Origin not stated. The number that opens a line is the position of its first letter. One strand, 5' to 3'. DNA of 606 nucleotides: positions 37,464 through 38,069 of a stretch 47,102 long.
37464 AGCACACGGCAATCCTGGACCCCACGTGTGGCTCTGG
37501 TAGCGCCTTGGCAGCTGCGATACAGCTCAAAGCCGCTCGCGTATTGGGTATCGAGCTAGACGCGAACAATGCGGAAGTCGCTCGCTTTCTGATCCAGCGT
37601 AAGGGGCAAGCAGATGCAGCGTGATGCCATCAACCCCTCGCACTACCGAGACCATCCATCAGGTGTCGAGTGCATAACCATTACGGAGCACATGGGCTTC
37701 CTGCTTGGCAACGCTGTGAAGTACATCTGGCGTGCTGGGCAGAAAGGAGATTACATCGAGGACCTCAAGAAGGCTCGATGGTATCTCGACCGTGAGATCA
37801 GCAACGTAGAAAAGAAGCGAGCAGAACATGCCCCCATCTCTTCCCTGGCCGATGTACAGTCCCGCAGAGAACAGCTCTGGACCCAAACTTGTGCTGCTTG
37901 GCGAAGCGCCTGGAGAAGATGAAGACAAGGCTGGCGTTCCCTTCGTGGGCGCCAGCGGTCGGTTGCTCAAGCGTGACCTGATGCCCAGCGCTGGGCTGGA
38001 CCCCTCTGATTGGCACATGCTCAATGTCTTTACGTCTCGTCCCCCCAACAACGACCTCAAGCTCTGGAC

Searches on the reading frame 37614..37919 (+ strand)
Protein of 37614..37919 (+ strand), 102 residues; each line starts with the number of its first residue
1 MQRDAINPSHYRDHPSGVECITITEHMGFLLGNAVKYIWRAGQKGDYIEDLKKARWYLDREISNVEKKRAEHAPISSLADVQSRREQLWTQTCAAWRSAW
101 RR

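Call 88: search_protein_families(library=phrogs, max_evalue=0.001, proteins=[window:37614-37919:+])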
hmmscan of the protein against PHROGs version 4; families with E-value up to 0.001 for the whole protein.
window:37614-37919:+ (102 aa): 22 families
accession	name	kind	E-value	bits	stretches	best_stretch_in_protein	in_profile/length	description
phrog_236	-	other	2.1e-30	107.7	1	2-72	238-312/431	nucleotide kinase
phrog_11324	-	other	4.6e-29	102.7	1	1-90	6-96/139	nucleotide kinase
phrog_2781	-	unknown function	2e-27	97.9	1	4-70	175-249/253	-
phrog_4472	-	other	3.4e-22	79.3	1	2-72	11-84/100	nucleotide kinase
phrog_1689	-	other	1.3e-19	72.1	1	7-69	169-238/243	nucleotide kinase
phrog_4897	-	other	2.1e-19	71.3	1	6-69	116-184/186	kinase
phrog_32366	-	unknown function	9.9e-19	68.9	1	2-68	5-72/170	-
phrog_13649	-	unknown function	2.1e-17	64.4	1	3-69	3-70/127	-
phrog_26005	-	unknown function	2.2e-17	64.4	1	4-65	243-306/310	-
phrog_4824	-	unknown function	5.3e-17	63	1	2-66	3-64/128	-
phrog_4943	-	unknown function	2.1e-14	55.3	1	6-68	92-162/166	-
phrog_25460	-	unknown function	8.9e-11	42.7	1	3-65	75-140/144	-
phrog_5839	-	unknown function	1.6e-10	42.1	1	2-74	4-75/128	-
phrog_31867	-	unknown function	4.5e-10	40.7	1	3-73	2-77/213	-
phrog_2585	-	other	7.1e-10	40.5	1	7-60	100-162/175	nucleotide kinase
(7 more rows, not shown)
